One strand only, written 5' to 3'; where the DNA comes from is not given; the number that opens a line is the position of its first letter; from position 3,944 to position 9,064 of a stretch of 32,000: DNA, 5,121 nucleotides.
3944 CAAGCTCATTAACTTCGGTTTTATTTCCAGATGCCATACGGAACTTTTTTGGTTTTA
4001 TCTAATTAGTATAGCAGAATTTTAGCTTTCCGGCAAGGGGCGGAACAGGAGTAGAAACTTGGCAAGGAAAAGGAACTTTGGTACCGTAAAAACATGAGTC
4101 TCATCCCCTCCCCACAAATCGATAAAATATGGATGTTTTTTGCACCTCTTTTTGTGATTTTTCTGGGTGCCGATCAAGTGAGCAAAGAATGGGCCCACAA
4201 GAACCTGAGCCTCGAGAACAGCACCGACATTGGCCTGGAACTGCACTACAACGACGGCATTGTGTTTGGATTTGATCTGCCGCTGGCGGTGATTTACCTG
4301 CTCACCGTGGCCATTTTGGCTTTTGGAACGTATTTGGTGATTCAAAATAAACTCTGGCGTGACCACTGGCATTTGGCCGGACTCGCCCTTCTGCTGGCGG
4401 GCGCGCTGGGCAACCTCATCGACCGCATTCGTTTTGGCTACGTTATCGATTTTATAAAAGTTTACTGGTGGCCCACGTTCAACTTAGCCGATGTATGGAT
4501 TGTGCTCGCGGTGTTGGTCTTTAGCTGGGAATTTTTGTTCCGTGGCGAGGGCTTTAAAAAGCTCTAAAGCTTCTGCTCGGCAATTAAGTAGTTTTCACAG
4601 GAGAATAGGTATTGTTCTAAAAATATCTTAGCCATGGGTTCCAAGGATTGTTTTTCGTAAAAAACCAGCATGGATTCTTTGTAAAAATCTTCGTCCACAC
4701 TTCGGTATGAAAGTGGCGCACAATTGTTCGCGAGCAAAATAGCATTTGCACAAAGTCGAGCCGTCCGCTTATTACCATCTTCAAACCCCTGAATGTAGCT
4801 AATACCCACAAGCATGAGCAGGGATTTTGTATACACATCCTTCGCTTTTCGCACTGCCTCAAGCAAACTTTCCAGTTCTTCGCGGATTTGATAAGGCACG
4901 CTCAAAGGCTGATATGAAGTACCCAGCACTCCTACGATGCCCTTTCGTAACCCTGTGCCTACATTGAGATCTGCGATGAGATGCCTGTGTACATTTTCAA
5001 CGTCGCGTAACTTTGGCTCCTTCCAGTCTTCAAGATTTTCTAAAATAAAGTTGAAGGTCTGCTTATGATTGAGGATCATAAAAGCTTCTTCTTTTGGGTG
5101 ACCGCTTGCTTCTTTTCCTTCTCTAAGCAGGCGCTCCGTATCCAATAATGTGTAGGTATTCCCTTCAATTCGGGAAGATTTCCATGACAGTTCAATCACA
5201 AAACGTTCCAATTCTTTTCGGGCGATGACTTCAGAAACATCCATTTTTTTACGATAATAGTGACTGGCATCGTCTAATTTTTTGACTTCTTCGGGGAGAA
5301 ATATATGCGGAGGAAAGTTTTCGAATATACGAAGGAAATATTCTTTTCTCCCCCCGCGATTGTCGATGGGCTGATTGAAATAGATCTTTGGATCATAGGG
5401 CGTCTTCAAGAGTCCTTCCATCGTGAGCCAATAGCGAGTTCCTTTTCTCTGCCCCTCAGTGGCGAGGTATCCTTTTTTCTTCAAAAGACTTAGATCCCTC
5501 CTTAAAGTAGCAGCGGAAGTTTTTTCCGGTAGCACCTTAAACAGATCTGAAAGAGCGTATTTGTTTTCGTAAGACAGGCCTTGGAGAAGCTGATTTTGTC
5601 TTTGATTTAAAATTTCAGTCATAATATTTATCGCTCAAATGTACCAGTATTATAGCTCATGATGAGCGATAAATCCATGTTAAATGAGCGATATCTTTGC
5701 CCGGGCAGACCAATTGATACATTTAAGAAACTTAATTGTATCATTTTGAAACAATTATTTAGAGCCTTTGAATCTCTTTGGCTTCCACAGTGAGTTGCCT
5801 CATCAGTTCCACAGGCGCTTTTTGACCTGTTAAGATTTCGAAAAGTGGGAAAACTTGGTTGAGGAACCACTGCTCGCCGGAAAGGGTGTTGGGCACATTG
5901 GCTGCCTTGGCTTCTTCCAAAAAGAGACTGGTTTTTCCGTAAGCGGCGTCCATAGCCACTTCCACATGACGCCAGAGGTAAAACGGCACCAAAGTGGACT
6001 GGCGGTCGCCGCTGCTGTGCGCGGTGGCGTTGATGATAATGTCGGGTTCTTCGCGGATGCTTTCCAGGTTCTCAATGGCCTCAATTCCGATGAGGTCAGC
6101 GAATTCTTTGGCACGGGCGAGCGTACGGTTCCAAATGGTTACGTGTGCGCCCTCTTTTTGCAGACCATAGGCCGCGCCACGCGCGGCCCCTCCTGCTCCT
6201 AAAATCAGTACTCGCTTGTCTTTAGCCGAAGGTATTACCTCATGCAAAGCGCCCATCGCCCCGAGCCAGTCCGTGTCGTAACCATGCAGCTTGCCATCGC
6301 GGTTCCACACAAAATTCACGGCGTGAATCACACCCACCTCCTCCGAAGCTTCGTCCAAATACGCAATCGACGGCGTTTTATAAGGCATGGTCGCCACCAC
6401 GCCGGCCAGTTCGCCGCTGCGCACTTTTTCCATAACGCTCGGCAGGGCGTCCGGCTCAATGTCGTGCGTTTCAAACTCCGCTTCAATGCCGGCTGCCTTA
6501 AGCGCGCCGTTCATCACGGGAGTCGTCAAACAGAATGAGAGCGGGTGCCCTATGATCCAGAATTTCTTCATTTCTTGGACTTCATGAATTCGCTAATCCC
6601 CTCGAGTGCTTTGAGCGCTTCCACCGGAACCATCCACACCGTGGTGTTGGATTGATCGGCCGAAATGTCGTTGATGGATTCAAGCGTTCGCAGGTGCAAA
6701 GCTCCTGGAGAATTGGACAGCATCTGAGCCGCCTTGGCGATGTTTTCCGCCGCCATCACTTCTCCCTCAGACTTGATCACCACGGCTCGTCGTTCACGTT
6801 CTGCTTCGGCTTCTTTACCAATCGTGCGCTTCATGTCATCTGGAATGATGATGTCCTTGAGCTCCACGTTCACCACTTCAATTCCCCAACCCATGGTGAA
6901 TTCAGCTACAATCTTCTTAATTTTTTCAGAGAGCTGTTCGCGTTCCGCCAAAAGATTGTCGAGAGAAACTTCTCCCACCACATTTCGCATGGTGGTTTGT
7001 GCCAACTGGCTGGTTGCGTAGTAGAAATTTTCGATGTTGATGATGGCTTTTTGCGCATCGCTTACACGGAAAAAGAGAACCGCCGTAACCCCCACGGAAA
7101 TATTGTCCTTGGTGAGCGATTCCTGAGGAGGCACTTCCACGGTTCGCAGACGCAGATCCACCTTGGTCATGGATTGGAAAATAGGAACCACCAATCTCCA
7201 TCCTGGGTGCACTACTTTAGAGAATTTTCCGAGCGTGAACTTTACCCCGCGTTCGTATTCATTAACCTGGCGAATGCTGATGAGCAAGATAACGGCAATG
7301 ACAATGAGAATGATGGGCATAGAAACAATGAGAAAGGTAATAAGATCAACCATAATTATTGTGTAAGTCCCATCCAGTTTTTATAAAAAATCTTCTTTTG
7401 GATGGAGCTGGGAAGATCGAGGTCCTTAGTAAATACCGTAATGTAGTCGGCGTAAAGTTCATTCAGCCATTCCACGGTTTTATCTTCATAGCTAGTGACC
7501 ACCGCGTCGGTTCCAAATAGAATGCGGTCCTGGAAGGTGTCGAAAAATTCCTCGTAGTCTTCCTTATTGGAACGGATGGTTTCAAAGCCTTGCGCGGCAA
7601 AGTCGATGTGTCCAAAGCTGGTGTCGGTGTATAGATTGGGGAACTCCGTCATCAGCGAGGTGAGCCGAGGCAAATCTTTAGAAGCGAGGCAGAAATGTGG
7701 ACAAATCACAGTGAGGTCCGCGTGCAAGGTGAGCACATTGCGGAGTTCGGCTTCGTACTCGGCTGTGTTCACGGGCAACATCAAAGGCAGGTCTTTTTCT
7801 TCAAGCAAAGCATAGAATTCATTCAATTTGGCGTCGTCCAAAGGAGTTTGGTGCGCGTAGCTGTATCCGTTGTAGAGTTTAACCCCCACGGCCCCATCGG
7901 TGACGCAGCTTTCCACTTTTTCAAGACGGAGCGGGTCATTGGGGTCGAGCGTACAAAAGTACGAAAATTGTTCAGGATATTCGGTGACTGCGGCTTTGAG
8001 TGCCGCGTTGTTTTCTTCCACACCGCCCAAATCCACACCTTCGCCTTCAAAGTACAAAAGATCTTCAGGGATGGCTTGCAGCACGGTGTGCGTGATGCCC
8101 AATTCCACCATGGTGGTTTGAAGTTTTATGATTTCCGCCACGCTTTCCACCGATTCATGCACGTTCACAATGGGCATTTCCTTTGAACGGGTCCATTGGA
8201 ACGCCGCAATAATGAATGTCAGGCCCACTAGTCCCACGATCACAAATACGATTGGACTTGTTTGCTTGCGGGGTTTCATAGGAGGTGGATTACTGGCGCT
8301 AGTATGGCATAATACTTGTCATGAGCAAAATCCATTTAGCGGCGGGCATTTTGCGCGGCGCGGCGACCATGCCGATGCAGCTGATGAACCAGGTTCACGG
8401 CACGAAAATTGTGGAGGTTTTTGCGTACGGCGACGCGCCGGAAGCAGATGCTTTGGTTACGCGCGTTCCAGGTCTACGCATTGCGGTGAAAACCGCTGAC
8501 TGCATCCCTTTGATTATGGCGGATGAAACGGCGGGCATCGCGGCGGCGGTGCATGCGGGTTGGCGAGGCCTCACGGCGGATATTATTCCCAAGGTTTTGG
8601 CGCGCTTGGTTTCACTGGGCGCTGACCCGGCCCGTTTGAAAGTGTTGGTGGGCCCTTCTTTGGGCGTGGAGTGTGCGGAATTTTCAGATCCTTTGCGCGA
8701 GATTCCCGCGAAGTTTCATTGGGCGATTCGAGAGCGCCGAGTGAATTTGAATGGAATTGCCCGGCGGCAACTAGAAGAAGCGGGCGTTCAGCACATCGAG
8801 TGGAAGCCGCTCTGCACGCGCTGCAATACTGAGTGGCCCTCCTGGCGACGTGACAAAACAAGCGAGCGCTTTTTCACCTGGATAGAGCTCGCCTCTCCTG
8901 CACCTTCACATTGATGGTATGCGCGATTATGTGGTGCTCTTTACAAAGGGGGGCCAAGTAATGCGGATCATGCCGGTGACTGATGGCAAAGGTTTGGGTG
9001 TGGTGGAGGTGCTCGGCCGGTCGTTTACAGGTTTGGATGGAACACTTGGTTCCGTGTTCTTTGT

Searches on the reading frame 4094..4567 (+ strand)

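Call 77: search_protein_families(library=pfam, proteins=[window:4094-4567:+], max_evalue=0.001)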
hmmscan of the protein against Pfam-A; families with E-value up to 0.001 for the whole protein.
window:4094-4567:+ (157 aa): 1 family
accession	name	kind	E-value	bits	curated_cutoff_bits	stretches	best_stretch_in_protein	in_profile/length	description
PF01252.23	Peptidase_A8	-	1.7e-28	100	25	1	20-149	2-142/142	Signal peptidase (SPase) II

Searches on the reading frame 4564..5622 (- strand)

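Call 11: search_protein_families(library=pfam, proteins=[window:4564-5622:-], max_evalue=0.001)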
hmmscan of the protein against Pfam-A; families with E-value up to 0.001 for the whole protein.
window:4564-5622:- (352 aa): 2 families
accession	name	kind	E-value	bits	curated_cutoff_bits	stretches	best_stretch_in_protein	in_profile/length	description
PF02661.23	Fic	-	3e-11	44.4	24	1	205-296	4-93/93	Fic/DOC family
PF08220.18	HTH_DeoR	-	0.00021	21.4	21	0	8-53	1-44/57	DeoR-like helix-turn-helix domain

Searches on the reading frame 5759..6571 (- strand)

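Call 11: search_protein_families(library=pfam, proteins=[window:5759-6571:-], max_evalue=0.001)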
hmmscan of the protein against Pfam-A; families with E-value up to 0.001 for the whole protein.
window:5759-6571:- (270 aa): 6 families
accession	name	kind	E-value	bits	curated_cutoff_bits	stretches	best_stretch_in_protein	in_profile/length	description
PF08501.16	Shikimate_dh_N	-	3.1e-15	56.6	27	1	6-88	1-83/83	Shikimate dehydrogenase substrate binding domain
PF01488.26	Shikimate_DH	-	1.3e-11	45.2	24.3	1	112-186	6-86/138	Shikimate / quinate 5-dehydrogenase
PF03807.23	F420_oxidored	-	7.5e-06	26.9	21.6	1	121-182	2-66/94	NADP oxidoreductase coenzyme F420-dependent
PF01408.29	GFO_IDH_MocA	-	7.8e-05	23.8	24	1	120-191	2-73/120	Oxidoreductase family, NAD-binding Rossmann fold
PF01262.27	AlaDh_PNT_C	-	8.8e-05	22.5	23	1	105-180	15-97/214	Alanine dehydrogenase/PNT, C-terminal domain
PF02826.25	2-Hacid_dh_C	-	0.00085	19.2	25.1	0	111-185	29-101/178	D-isomer specific 2-hydroxyacid dehydrogenase, NAD binding domain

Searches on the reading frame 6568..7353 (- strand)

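Call 11: search_protein_families(library=pfam, proteins=[window:6568-7353:-], max_evalue=0.001)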
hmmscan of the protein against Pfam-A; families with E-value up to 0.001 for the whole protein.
window:6568-7353:- (261 aa): 2 families
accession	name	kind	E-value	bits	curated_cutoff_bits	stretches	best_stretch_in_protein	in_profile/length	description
PF01145.31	Band_7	-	8.6e-42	143.6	23.6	1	29-198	2-175/176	SPFH domain / Band 7 family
PF13421.11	Band_7_1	-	8.8e-05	22.7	24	1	117-182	140-207/211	SPFH domain-Band 7 family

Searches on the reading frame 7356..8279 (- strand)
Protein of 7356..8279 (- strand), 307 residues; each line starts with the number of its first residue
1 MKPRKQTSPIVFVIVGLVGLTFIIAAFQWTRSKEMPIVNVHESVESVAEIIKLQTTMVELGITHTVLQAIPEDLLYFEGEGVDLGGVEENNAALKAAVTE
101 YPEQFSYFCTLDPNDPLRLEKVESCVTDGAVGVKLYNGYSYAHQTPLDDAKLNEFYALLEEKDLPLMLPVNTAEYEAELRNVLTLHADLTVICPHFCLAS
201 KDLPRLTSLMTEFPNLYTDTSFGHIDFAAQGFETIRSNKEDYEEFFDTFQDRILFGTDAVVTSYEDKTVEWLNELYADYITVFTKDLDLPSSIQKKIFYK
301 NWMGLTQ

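Call 11: search_protein_families(library=pfam, proteins=[window:7356-8279:-], max_evalue=0.001)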
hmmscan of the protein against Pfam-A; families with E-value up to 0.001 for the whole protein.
window:7356-8279:- (307 aa): 1 family
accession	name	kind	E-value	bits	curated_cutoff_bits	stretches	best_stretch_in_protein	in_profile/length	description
PF04909.20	Amidohydro_2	-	1.2e-21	78.2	26.4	1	87-301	63-282/289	Amidohydrolase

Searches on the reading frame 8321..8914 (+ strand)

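Call 77: search_protein_families(library=pfam, proteins=[window:8321-8914:+], max_evalue=0.001)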
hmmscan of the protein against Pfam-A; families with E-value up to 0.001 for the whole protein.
window:8321-8914:+ (197 aa): 1 family
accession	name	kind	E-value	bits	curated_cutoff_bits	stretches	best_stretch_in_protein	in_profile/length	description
PF02578.20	Cu-oxidase_4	-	1e-41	143.4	22.9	1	14-184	41-233/238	Multi-copper polyphenol oxidoreductase laccase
